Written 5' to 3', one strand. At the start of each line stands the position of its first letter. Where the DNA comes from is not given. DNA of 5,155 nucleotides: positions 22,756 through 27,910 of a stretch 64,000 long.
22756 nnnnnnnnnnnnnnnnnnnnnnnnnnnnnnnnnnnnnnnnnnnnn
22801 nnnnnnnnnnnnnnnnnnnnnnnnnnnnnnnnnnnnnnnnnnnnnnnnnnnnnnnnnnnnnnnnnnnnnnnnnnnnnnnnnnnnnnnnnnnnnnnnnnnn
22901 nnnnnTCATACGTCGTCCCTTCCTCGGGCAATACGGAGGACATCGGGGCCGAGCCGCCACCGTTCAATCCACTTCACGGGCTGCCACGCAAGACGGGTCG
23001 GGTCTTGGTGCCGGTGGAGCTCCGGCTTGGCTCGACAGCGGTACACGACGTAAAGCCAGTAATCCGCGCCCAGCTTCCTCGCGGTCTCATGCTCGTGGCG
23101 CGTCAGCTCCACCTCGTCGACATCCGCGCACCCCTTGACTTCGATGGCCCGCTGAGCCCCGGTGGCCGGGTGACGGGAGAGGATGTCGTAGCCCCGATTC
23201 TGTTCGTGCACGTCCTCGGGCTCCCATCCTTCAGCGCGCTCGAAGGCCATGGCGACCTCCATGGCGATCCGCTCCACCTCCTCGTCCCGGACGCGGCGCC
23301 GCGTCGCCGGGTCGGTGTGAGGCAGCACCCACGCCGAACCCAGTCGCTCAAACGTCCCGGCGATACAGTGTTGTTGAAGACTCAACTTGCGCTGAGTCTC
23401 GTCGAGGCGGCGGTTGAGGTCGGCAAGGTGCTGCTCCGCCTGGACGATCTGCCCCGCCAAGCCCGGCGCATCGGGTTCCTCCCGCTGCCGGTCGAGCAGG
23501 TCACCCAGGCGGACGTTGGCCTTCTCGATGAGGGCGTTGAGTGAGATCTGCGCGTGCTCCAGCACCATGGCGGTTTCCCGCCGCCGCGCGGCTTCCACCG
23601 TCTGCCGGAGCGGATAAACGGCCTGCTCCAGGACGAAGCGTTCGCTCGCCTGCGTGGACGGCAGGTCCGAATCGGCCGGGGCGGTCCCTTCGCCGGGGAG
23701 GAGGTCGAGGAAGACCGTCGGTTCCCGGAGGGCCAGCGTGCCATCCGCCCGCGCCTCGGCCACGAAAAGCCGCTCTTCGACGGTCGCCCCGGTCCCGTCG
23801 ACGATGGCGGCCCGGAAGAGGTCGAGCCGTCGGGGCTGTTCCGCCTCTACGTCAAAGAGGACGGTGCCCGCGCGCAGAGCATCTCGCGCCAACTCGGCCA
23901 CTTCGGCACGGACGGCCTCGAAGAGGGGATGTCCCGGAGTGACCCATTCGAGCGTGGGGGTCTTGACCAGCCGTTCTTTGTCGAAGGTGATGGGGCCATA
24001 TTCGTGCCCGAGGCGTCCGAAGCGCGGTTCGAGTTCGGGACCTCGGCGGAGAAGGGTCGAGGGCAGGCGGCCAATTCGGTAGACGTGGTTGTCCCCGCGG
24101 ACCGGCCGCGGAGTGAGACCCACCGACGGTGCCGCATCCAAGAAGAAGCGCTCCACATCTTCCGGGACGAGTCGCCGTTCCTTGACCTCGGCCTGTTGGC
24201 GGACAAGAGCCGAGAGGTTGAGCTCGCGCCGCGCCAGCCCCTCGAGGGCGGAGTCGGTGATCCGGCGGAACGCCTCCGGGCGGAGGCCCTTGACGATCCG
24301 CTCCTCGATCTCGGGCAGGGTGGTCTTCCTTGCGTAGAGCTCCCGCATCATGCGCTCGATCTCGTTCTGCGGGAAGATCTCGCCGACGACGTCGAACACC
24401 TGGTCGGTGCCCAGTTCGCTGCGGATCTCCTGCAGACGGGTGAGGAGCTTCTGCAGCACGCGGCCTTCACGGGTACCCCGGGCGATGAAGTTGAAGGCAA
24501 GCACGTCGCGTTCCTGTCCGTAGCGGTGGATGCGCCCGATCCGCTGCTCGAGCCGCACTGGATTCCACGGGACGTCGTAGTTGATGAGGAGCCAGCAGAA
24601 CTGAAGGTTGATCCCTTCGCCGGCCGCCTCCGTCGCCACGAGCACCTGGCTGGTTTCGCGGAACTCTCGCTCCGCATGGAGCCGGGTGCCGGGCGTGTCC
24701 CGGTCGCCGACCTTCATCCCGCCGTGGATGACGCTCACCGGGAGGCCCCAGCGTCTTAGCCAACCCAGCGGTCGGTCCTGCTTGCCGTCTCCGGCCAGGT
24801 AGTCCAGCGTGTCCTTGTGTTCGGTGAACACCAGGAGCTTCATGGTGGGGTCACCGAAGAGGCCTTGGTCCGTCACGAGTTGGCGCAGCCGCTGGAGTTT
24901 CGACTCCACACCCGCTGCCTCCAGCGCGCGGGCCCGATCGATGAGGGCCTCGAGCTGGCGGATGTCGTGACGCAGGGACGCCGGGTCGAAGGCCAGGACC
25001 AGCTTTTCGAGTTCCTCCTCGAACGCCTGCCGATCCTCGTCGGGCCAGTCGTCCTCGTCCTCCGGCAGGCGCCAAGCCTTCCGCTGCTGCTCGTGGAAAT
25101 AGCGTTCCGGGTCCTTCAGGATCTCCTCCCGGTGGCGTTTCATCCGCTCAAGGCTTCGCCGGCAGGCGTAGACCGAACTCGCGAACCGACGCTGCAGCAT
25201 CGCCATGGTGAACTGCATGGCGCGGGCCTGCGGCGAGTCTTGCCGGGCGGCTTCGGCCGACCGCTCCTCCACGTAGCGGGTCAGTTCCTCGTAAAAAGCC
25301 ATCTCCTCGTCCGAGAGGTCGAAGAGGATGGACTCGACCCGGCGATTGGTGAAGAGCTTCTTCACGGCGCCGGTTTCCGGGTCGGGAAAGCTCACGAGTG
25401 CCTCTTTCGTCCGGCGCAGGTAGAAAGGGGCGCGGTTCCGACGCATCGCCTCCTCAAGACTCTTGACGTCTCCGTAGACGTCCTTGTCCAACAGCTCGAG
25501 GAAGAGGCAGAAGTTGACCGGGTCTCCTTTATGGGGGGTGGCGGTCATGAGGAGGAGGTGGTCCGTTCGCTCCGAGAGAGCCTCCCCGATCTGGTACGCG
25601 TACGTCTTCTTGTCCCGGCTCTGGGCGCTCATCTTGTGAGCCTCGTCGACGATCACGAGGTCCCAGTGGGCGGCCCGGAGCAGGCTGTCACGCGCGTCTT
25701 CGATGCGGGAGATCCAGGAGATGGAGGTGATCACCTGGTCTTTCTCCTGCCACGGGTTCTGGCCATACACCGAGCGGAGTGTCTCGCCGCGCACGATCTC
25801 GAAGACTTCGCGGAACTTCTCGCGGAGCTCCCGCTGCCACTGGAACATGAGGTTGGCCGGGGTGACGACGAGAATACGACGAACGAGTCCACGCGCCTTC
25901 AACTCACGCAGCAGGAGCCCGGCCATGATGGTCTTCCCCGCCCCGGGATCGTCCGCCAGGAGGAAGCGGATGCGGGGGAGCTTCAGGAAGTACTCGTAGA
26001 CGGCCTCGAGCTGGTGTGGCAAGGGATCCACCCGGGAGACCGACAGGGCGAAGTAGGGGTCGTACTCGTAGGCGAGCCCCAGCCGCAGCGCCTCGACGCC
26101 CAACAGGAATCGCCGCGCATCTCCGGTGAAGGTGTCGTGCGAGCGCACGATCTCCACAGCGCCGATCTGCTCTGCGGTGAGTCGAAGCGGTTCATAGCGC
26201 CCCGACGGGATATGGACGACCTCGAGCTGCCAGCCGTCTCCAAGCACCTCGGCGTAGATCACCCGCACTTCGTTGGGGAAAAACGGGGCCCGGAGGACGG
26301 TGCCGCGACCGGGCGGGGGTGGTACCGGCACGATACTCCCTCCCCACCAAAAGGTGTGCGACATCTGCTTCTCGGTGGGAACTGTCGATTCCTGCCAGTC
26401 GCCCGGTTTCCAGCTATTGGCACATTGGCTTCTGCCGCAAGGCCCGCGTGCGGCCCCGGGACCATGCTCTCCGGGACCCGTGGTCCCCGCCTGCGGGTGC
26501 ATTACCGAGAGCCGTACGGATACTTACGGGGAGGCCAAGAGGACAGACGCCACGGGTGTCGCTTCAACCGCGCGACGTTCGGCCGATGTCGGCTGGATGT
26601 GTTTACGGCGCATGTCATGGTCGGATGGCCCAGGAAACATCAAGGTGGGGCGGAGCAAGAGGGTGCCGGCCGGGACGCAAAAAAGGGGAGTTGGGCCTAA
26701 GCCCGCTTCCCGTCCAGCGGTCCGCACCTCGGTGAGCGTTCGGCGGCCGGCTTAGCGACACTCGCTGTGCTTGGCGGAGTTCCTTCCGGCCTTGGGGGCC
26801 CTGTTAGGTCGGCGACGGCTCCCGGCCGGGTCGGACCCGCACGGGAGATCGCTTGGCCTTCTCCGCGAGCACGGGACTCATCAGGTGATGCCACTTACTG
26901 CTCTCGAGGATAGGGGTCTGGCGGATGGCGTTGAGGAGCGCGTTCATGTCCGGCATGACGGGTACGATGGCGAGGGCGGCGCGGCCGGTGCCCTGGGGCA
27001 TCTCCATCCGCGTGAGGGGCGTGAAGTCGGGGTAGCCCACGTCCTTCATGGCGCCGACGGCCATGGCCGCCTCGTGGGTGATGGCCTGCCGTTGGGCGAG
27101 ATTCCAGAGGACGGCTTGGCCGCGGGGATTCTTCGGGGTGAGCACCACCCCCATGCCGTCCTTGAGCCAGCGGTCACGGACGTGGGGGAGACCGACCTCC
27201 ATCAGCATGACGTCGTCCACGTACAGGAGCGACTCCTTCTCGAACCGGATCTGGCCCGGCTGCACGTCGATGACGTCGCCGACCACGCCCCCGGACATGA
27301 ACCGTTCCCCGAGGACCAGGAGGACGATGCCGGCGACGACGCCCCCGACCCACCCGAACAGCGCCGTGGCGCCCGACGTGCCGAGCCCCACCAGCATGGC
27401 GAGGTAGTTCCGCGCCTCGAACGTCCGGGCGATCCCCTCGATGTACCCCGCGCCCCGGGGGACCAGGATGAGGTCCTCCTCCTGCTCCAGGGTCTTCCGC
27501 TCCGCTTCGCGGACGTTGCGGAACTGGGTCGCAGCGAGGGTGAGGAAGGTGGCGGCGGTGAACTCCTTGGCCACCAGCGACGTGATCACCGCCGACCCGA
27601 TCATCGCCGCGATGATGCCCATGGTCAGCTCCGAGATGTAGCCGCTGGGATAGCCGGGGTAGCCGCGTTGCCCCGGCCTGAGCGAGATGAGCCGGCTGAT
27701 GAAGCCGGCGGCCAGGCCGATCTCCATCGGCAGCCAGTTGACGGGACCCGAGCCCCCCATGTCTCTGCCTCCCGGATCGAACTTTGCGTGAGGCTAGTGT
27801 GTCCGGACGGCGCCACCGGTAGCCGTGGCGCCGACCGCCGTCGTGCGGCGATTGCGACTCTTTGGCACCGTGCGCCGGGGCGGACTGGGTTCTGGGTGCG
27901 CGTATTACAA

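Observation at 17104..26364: Translationally coupled SNF2-helicase / DUF1156 methyltransferase / DUF499 ATPase operon: an R-M-like defence module with no established mechanism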

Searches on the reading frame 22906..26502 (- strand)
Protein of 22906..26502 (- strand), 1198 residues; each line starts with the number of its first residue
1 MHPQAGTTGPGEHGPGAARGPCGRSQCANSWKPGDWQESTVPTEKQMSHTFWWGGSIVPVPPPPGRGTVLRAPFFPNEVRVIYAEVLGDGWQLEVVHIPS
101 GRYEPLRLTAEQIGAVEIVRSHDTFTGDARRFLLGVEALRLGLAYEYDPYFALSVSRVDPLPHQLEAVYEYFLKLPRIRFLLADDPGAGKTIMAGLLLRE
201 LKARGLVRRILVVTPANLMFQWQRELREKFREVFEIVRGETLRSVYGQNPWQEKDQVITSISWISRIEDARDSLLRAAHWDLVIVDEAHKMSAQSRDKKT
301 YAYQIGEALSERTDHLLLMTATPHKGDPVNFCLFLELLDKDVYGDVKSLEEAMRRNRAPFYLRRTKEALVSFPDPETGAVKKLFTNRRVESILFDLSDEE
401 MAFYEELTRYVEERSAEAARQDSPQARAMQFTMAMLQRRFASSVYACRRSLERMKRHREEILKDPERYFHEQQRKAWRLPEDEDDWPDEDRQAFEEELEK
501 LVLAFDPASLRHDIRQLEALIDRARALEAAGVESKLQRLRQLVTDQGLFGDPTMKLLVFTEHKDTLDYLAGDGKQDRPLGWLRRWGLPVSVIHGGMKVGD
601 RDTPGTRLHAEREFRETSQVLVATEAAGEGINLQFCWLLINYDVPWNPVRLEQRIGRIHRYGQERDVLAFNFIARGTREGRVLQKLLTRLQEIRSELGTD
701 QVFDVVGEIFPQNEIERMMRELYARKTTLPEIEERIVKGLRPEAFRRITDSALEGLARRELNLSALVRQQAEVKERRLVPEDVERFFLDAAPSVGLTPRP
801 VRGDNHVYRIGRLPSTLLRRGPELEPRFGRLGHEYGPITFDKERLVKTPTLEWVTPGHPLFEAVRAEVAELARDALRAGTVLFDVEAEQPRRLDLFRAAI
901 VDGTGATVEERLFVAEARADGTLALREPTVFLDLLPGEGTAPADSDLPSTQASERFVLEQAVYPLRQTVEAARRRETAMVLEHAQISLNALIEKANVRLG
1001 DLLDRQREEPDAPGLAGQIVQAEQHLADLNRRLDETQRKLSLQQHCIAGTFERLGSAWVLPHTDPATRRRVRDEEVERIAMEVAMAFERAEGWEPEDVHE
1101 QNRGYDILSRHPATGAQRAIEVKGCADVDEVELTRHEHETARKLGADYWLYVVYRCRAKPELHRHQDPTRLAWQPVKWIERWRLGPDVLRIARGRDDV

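Call 6: search_protein_families(library=pfam, proteins=[window:22906-26502:-], max_evalue=0.01)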
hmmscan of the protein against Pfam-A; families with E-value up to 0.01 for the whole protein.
window:22906-26502:- (1198 aa): 10 families
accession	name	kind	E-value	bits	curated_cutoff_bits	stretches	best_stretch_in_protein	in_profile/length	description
PF13020.12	NOV_C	-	8e-22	77.6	22.1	1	1076-1163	1-89/91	Protein NO VEIN, C-terminal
PF00271.37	Helicase_C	-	1.5e-19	70.7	23.5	1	535-662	2-110/110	Helicase conserved C-terminal domain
PF00176.29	SNF2-rel_dom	-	4.9e-19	69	24.9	1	180-418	20-260/290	SNF2-related domain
PF04851.21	ResIII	-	6.9e-15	55.8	22.5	1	159-324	3-163/164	Type III restriction enzyme, res subunit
PF00270.35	DEAD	-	3.4e-09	37.1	26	1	180-324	17-161/167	DEAD/DEAH box helicase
PF09848.15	SLFN-g3_helicase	-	4.4e-05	23.3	24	1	185-303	9-105/354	Schlafen group 3, DNA/RNA helicase domain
PF13872.12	AAA_34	-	0.0037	16.6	27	0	167-310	50-206/306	P-loop containing NTP hydrolase pore-1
PF13401.12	AAA_22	-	0.0048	17.7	27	0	185-294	13-99/130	AAA domain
PF05127.21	NAT10_TcmA_helicase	-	0.0071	16.7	22.7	0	184-292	4-102/176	RNA cytidine acetyltransferase NAT10/TcmA, helicase domain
PF22590.2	Cas3-like_C_2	-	0.0092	16.7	27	0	589-661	32-104/106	CRISPR-associated nuclease/helicase Cas3, C-terminal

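Call 7: search_protein_families(library=padloc, proteins=[window:22906-26502:-], max_evalue=0.01)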
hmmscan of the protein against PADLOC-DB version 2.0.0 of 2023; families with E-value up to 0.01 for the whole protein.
window:22906-26502:- (1198 aa): 57 families (the best 25 are shown)
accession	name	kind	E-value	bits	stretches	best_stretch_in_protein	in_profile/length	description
PDLC00659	HmaA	-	8.1e-173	575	1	79-1153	22-1130/1176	SNF2 helicase / DEAD-box helicase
PDLC02620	DrmD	-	4.2e-123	410.4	1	93-816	32-733/1060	DrmD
PDLC02500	BrxHI|BrxHII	-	2.6e-109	365.1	1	133-736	64-645/933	BrxHI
PDLC02504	BrxHI|BrxHII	-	5e-100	333.9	1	120-1048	72-957/971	BrxHII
PDLC02621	DrmD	-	2.3e-94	315.5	1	162-1039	124-1005/1040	DrmD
PDLC02634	DrmD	-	6.9e-67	224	1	147-704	79-624/900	DrmD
PDLC02619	DrmD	-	1.5e-59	200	2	146-572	19-432/872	DrmD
PDLC02572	DrmA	-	4.9e-59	198.2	1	173-698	131-665/1043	DrmA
PDLC02623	DrmD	-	9.8e-55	183.8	2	396-715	410-676/1040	DrmD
PDLC02632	DrmD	-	3.6e-52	175.8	1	173-680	136-644/662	DrmD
PDLC02633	DrmD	-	4.9e-42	141.9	1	163-680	129-651/839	DrmD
PDLC02853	DpdE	-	2.7e-41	139.5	1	122-699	60-638/985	DpdE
PDLC02840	DpdE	-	3.3e-38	129.6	2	156-343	156-322/1091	DpdE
PDLC02843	DpdE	-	2.2e-37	126.5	2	153-459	152-422/1091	DpdE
PDLC02624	DrmD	-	2.2e-32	110.4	1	199-676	3-481/652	DrmD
PDLC02842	DpdE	-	6.5e-16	55.2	2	172-326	715-866/1176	DpdE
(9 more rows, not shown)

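Call 8: search_protein_families(library=ncbifam, proteins=[window:22906-26502:-], max_evalue=0.01)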
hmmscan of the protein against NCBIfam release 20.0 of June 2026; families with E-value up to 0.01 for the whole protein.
window:22906-26502:- (1198 aa): 23 families
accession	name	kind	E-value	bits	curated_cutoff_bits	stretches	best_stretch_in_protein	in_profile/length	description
NF038317.1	DISARM_DrmD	equivalog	3.1e-112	376.7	610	1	161-1050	109-1000/1021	DISARM system SNF2-like helicase DrmD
NF038318.1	DISARM_DrmD_b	equivalog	7.1e-60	203.1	950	2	146-572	16-429/868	DISARM system SNF2-like helicase DrmD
NF003426.0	PRK04914.1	equivalog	1.2e-55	189.2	576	2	130-351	124-344/959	RNA polymerase-associated protein RapA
NF041062.1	DpdE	equivalog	6.4e-51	173.4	500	2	152-347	146-321/1048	protein DpdE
NF042964.1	phospholipD_antiphage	equivalog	2.7e-46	158.3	1100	2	413-699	579-828/895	phospholipase D-like domain-containing anti-phage protein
NF058637.1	helic_SCO1167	equivalog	4.5e-19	68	1200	2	582-691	799-903/932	SCO1167/SCO6262 family helicase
NF053675.1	pilus_reg_Snf2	equivalog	2.5e-16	59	1100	2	617-684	928-995/1029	pilus expression-regulating Snf2 family helicase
NF041790.1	anti-phage_ZorD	equivalog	5.6e-08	31.2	1500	1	620-669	983-1032/1035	type I Zorya anti-phage system protein ZorD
NF010337.0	PRK13766.1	equivalog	1.7e-07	29.8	610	1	527-685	341-489/781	Hef nuclease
TIGR01587.1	cas3_core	equivalog_domain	1.3e-06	27.8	102.45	1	589-664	251-322/358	CRISPR-associated helicase Cas3'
NF008744.0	PRK11776.1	equivalog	6.7e-06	24.9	524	1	582-675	262-348/460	ATP-dependent RNA helicase DbpA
NF053631.1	RNA_helic_CshA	equivalog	1.3e-05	24.2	646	1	589-670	264-340/434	degradosome RNA helicase CshA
NF008394.0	PRK11192.1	equivalog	2.2e-05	23.5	507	1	580-664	265-344/441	ATP-dependent RNA helicase SrmB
TIGR04095.1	dnd_restrict_1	equivalog_domain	2.7e-05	23.4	600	1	161-298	10-152/451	DNA phosphorothioation system restriction enzyme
NF053711.1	RNA_heli_RhlE1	exception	6e-05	22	750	1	582-668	264-345/434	RNA helicase RhlE1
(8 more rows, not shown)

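Call 32: search_solved_structures(query=window:22906-26364:-, max_evalue=0.00001)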
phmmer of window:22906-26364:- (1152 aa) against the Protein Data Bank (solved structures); distinct sequences matched with E-value up to 0.00001: 74 (the best 60 are shown).
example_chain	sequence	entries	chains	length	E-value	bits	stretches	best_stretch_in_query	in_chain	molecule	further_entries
8so8_A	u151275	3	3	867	2.1e-37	131.6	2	85-309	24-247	RNA polymerase-associated protein RapA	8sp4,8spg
6bog_A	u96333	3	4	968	3.1e-37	131.1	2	85-308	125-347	RNA polymerase-associated protein RapA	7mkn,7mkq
7m8e_F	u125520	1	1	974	3.2e-37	131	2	85-308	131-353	RNA polymerase-associated protein RapA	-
4s20_K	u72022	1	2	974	3.4e-37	130.9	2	85-306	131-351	RNA polymerase-associated protein RapA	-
8t0l_F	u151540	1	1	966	1.9e-35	125.2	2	86-309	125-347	RNA polymerase-associated protein RapA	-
5jxr_A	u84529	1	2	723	1.5e-15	59.3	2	574-645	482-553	Chromatin-remodeling complex ATPase-like protein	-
6pwf_K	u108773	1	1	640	1.7e-15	59.1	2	574-645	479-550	chromatin remodeling factor ISWI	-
9z04_A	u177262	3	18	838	8e-14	53.6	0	546-641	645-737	Lymphoid-specific helicase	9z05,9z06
6jyl_K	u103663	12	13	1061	1.6e-13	52.5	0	574-644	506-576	ISWI chromatin-remodeling complex ATPase ISW1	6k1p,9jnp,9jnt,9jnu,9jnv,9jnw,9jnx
6iro_L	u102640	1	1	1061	1.6e-13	52.5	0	574-644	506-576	ISWI chromatin-remodeling complex ATPase ISW1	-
7x3t_V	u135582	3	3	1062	1.6e-13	52.5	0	574-644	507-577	ISWI chromatin-remodeling complex ATPase ISW1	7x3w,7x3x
9lj2_K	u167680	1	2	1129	1.9e-13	52.3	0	574-644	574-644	ISWI chromatin-remodeling complex ATPase ISW1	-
6ne3_W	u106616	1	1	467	3.8e-13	51.3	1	563-644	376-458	SWI/SNF-related matrix-associated actin-dependent regulator of chromatin subfamily A membe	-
9ge5_G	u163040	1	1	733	7e-13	50.4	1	573-642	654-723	Chromatin-remodeling ATPase INO80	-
6hts_G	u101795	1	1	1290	1e-12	49.9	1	573-680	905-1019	Chromatin-remodeling ATPase INO80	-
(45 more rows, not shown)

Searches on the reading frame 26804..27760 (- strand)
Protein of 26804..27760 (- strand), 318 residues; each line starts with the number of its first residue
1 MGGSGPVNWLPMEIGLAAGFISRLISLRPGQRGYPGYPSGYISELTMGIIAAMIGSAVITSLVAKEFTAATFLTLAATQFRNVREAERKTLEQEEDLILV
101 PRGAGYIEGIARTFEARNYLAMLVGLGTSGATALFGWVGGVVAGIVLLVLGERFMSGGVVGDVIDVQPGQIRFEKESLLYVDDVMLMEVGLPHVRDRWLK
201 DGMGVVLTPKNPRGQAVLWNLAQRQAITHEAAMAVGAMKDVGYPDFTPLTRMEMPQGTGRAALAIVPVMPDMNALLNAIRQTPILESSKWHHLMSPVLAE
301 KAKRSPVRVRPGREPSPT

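Call 10: search_protein_families(library=pfam, proteins=[window:26804-27760:-], max_evalue=0.001)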
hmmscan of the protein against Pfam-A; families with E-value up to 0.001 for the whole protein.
window:26804-27760:- (318 aa): 1 family
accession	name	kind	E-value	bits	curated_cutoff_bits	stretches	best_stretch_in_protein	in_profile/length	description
PF14045.11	YIEGIA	-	1.1e-101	340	27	1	14-291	4-278/282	YIEGIA protein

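Call 11: search_protein_families(library=padloc, proteins=[window:26804-27760:-], max_evalue=0.001)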
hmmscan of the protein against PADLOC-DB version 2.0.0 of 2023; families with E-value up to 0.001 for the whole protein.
window:26804-27760:- (318 aa): 0 families

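Call 37: find_encoding_contigs(protein=window:26804-27760:-, flank=10000, max_places=6)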
Protein window:26804-27760:- (318 aa): 3 contigs read that carry it; 2 places shown.
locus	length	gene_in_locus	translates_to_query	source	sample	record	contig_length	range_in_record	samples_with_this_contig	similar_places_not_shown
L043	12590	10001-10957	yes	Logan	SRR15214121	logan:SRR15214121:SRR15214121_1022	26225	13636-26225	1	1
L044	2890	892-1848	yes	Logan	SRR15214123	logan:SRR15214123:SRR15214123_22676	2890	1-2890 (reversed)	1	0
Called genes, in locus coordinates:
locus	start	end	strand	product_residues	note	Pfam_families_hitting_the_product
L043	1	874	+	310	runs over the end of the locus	PF00132:Hexapep (faint)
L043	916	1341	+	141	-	-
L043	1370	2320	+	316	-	PF00291:PALP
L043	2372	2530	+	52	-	-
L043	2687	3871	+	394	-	PF00768:Peptidase_S11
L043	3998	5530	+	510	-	PF00501:AMP-binding, PF13193:AMP-binding_C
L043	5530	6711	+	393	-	PF01757:Acyl_transf_3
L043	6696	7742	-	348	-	PF06723:MreB_Mbl, PF00022:Actin (weak)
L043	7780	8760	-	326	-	PF00478:IMPDH (faint), PF03060:NMO, PF01070:FMN_dh (weak)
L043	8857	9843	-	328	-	PF00892:EamA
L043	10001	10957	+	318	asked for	PF14045:YIEGIA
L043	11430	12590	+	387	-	?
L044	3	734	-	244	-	?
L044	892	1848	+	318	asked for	PF14045:YIEGIA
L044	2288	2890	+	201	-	?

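Call 79: find_related_loci(query=window:26804-27760:-, collection=metagenome_contigs, flank=10000)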
Query window:26804-27760:- (318 aa) in metagenome_contigs; peptide patterns used: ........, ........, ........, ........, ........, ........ (x = any residue, [..] = any of these).
123 stretches matched a pattern; 44 encode a relative of the query (tblastn E <= 1e-3); 44 distinct loci.
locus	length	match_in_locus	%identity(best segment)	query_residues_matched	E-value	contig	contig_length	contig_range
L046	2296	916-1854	95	6-318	0e+0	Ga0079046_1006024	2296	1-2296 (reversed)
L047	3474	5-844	50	27-298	9e-87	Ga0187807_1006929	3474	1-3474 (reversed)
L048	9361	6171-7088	40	1-316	8e-71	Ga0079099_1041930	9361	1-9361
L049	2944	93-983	39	9-316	2e-71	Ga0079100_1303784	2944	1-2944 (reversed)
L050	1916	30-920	39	9-316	2e-73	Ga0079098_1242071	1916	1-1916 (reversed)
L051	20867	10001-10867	43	9-295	4e-69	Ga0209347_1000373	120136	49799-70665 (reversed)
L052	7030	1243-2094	45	8-288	2e-68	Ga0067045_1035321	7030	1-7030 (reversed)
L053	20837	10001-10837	43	14-295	3e-67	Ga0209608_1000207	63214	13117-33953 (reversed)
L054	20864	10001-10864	41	15-316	1e-66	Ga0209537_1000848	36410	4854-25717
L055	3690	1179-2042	41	15-316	8e-67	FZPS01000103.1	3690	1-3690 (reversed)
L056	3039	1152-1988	44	14-295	4e-67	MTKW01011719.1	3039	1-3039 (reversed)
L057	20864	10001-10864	41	15-316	1e-66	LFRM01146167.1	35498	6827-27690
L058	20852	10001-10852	43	8-288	2e-66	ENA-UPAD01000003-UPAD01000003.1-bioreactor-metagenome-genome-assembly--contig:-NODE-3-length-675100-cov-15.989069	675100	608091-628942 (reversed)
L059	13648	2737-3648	43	1-288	1e-65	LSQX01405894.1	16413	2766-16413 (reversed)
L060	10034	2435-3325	38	9-316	9e-66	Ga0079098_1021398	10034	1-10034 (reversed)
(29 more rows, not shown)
